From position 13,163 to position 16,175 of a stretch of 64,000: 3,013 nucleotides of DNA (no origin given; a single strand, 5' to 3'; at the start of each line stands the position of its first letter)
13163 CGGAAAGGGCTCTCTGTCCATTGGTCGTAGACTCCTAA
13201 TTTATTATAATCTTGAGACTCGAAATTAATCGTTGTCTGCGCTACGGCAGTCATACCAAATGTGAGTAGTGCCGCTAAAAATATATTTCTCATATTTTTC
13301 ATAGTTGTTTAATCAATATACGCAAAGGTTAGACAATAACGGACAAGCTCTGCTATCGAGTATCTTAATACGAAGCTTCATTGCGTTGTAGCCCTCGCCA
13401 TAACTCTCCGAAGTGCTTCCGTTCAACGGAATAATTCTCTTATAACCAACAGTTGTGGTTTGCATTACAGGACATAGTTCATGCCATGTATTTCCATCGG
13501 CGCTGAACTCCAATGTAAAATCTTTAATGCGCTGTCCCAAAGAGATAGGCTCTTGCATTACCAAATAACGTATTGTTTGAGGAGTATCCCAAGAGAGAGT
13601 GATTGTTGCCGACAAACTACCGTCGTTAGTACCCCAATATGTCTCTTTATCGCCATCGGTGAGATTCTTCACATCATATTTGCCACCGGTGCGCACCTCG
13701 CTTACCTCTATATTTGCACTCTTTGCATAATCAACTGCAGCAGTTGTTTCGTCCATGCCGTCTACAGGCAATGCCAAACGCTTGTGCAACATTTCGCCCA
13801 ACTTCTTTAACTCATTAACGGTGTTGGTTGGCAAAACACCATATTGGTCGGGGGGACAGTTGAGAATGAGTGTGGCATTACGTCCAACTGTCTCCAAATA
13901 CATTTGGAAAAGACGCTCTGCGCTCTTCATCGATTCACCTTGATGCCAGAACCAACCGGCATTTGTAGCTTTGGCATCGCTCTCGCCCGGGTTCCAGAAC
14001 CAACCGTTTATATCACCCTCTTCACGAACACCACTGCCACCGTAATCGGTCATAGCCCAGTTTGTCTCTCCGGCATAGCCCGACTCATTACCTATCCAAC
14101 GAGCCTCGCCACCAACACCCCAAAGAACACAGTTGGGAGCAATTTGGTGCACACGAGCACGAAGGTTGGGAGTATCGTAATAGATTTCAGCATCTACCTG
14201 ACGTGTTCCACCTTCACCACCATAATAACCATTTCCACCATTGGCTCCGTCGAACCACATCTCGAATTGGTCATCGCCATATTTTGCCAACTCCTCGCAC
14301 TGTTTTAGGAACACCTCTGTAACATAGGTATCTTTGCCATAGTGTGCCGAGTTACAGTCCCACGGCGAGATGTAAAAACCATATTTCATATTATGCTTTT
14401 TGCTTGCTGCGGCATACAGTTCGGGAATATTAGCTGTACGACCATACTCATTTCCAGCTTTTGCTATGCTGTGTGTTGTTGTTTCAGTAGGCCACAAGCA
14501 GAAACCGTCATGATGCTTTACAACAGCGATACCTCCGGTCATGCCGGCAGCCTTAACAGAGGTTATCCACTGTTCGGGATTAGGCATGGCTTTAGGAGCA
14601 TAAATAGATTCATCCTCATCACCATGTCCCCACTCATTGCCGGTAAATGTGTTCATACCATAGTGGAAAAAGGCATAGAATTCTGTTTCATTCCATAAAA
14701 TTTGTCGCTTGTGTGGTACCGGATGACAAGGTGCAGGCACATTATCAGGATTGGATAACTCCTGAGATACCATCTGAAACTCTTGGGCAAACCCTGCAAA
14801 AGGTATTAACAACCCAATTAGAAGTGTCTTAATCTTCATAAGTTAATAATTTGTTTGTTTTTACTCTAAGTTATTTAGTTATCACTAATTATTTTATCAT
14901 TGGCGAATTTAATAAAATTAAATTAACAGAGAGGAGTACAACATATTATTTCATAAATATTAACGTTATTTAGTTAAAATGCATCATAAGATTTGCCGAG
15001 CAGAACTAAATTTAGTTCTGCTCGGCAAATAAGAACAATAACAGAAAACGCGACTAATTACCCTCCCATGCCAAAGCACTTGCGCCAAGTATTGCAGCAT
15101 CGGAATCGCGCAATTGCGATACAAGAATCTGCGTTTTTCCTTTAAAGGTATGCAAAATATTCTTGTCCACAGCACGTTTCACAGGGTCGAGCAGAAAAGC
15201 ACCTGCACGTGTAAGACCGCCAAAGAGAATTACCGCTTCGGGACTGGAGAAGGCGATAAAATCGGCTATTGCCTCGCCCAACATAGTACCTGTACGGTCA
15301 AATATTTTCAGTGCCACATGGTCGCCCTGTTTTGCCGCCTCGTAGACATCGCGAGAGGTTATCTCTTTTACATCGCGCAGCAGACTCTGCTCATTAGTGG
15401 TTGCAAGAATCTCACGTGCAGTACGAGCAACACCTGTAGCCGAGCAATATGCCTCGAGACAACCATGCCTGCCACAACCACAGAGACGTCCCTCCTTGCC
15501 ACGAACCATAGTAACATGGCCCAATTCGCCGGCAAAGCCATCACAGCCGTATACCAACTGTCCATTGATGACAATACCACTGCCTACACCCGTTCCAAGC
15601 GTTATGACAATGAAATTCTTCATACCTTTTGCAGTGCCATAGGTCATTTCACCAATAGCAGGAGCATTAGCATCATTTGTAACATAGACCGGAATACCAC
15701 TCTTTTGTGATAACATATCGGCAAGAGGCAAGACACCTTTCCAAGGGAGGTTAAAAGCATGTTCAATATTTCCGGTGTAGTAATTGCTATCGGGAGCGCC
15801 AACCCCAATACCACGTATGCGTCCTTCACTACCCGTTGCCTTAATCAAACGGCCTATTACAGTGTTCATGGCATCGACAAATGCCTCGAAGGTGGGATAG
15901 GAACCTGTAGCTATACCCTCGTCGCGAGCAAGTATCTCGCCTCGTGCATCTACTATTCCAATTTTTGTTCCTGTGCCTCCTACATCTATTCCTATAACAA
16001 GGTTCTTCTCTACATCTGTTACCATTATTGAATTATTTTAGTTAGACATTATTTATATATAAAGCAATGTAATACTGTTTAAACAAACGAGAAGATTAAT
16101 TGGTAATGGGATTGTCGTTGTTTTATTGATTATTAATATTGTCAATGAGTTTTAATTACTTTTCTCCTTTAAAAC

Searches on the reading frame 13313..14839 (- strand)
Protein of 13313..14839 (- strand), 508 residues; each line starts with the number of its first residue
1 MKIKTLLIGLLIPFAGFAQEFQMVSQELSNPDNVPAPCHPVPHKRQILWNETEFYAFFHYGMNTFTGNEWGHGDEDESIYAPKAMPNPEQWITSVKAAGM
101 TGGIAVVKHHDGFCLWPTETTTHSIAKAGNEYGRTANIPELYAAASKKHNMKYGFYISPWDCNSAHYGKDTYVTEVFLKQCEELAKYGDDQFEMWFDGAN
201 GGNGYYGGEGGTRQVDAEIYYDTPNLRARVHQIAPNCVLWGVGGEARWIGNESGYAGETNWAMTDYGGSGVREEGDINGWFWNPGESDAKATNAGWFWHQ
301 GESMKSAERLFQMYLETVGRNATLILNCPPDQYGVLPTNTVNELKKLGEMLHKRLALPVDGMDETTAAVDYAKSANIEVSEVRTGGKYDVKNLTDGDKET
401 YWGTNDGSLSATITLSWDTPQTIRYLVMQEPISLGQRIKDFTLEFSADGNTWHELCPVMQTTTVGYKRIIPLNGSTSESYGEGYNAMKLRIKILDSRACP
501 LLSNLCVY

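Call 65: search_protein_families(library=pfam, proteins=[window:13313-14839:-], max_evalue=0.0001)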
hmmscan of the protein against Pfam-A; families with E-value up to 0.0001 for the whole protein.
window:13313-14839:- (508 aa): 3 families
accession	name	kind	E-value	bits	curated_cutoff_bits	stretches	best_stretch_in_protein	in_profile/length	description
PF01120.23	Alpha_L_fucos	-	1.1e-24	88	25.2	1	86-353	94-342/345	Alpha-L-fucosidase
PF00754.31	F5_F8_type_C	-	2.4e-11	44.3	28.2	1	379-457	4-82/127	F5/8 type C domain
PF22633.2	F5_F8_type_C_2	-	5.2e-09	37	27.8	1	392-474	1-83/91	NedA-like, galactose-binding domain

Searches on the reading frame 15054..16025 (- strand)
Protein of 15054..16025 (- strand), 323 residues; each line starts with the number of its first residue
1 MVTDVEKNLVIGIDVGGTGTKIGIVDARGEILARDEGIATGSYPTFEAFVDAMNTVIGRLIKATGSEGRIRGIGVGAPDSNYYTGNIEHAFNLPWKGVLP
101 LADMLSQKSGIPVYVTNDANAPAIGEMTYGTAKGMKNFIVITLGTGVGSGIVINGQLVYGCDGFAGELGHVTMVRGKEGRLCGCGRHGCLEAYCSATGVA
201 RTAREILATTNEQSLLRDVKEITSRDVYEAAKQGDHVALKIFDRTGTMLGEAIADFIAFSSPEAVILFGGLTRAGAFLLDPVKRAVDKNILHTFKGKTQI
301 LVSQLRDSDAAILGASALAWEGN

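Call 65: search_protein_families(library=pfam, proteins=[window:15054-16025:-], max_evalue=0.0001)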
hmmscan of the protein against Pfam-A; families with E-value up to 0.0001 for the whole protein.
window:15054-16025:- (323 aa): 3 families
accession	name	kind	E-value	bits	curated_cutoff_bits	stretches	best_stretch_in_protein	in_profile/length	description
PF00480.26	ROK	-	6.7e-64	216.7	22.9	1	10-319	1-291/294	ROK family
PF01869.26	BcrAD_BadFG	-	7.7e-06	26.1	31.5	0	11-67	1-58/271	BadF/BadG/BcrA/BcrD ATPase family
PF02685.22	Glucokinase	-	7.7e-06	25.6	22.1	1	14-274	4-265/314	Glucokinase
